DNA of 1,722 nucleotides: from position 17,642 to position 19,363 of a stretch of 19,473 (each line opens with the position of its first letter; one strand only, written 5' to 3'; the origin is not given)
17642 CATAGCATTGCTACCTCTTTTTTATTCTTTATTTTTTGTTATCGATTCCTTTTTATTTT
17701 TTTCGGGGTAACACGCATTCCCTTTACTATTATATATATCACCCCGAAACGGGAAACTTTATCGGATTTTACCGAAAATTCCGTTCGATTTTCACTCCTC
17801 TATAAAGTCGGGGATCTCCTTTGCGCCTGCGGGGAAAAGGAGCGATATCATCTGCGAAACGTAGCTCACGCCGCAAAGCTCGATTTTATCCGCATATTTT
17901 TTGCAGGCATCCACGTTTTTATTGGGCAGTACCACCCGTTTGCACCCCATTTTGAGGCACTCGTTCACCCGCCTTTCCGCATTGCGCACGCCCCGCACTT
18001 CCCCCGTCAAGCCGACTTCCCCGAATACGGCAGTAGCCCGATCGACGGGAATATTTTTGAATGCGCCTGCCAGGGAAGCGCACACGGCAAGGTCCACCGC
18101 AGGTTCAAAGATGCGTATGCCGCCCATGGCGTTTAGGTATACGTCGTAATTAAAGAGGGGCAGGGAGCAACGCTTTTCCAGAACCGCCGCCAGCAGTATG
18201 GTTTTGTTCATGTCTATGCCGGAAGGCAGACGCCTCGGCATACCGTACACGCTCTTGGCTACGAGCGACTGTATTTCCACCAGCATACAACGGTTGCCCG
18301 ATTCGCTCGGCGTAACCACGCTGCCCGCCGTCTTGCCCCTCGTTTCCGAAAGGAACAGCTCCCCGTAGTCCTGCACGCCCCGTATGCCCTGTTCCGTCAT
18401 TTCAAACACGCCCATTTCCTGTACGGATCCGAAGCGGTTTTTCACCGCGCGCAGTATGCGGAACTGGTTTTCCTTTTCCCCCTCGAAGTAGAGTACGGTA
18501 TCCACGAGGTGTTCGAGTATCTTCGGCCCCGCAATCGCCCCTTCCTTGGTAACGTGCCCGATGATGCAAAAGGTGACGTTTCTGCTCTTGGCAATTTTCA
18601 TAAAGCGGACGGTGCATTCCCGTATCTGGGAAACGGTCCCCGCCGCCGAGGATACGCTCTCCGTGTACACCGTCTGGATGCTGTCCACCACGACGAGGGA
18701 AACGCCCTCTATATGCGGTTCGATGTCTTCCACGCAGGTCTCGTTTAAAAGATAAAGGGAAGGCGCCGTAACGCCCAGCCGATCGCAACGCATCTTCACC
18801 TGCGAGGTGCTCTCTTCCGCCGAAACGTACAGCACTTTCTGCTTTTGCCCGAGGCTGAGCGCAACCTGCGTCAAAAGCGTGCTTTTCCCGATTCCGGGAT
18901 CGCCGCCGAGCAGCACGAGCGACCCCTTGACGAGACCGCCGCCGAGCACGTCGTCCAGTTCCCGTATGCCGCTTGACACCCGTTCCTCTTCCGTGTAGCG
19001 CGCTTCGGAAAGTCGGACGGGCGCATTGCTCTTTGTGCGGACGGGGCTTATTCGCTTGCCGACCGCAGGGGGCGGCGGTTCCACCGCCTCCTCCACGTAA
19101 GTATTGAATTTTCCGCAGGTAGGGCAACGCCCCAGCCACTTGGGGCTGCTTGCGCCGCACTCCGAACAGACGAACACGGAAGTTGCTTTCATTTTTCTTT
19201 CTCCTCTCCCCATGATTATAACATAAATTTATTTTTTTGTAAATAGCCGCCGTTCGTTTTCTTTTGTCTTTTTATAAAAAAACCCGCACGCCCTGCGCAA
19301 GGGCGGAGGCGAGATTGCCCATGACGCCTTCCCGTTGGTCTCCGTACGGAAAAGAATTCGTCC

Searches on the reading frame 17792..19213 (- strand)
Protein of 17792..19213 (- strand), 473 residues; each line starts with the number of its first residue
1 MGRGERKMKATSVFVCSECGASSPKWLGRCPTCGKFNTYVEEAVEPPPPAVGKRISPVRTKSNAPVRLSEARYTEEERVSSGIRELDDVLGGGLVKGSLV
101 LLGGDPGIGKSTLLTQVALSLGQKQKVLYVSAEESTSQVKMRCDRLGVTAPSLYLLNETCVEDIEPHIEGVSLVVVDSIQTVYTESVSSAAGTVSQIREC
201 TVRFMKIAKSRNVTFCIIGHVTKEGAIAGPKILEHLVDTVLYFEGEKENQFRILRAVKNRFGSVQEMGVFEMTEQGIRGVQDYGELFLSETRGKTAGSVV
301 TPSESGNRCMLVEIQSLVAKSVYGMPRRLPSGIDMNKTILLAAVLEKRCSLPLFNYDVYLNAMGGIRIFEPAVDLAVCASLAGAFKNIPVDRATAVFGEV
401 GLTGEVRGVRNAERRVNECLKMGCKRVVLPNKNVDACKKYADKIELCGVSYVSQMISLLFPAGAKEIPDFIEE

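Call 8: search_protein_families(library=pfam, proteins=[window:17792-19213:-])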
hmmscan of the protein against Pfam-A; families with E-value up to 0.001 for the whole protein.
window:17792-19213:- (473 aa): 11 families
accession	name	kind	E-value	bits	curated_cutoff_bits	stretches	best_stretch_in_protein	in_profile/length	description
PF06745.19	ATPase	-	1.6e-18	67.4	26.6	2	79-167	1-91/231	KaiC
PF13481.12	AAA_25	-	2.8e-15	56.9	27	1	71-226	7-195/195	AAA domain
PF18073.7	Zn_ribbon_LapB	-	7.5e-11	42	25.7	1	14-40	1-27/28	Rubredoxin metal binding domain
PF03796.21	DnaB_C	-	2.8e-09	37.2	27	1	79-143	2-67/255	DnaB-like helicase C terminal domain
PF13541.12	ChlI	-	1e-06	29.1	27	1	371-433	59-121/121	Subunit ChlI of Mg-chelatase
PF05362.19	Lon_C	-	6.2e-06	26.4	21.1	1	371-445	110-188/205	Lon protease (S16) C-terminal proteolytic domain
PF13479.12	AAA_24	-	2.2e-05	24.8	27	1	100-185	5-79/195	AAA domain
PF13191.12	AAA_16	-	0.00023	22.1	32.6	1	86-131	12-57/167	AAA ATPase domain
PF05625.17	PAXNEB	-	0.00024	20.7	28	1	79-139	19-81/366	PAXNEB protein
PF13401.12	AAA_22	-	0.00035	21.3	27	1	98-219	6-122/130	AAA domain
PF25199.1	nSTAND_NTPase5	-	0.00041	20.6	34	1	96-141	40-87/145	Novel STAND NTPase 5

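Call 52: find_encoding_contigs(protein=window:17792-19213:-, flank=10000, max_places=10)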
Protein window:17792-19213:- (473 aa): no gene with exactly this product is on record in the collection.

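Call 53: find_encoding_contigs(protein=window:17792-19192:-, flank=10000, max_places=10)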
Protein window:17792-19192:- (466 aa): 4 contigs read that carry it; 2 places shown.
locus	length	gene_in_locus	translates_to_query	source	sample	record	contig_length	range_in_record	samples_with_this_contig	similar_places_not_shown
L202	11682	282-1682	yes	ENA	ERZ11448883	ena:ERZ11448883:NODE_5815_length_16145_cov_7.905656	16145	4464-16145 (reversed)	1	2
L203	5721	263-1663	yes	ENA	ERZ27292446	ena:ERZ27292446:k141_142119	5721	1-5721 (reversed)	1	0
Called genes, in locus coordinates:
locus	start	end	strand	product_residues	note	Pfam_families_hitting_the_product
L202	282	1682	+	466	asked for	PF18073:Zn_ribbon_LapB, PF13481:AAA_25, PF03796:DnaB_C, PF06745:ATPase, PF23442:DUF7125, PF05362:Lon_C (faint), PF13541:ChlI (weak)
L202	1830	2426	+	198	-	-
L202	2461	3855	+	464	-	PF01145:Band_7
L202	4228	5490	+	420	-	PF00535:Glycos_transf_2, PF13641:Glyco_tranf_2_3, PF13506:Glyco_transf_21 (weak), PF13632:Glyco_trans_2_3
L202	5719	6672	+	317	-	PF02445:NadA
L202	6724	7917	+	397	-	PF00266:Aminotran_5, PF01212:Beta_elim_lyase (weak), PF01041:DegT_DnrJ_EryC1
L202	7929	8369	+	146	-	PF01592:NifU_N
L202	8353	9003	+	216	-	-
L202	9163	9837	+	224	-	PF00072:Response_reg, PF00486:Trans_reg_C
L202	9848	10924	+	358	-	PF13581:HATPase_c_2 (faint), PF00512:HisKA, PF02518:HATPase_c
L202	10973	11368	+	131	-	-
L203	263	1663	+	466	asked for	PF18073:Zn_ribbon_LapB, PF13481:AAA_25, PF03796:DnaB_C, PF06745:ATPase, PF23442:DUF7125, PF05362:Lon_C (faint), PF13541:ChlI (weak)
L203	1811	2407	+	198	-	-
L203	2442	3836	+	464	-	PF01145:Band_7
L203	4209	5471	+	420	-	PF00535:Glycos_transf_2, PF13641:Glyco_tranf_2_3, PF13506:Glyco_transf_21 (weak), PF13632:Glyco_trans_2_3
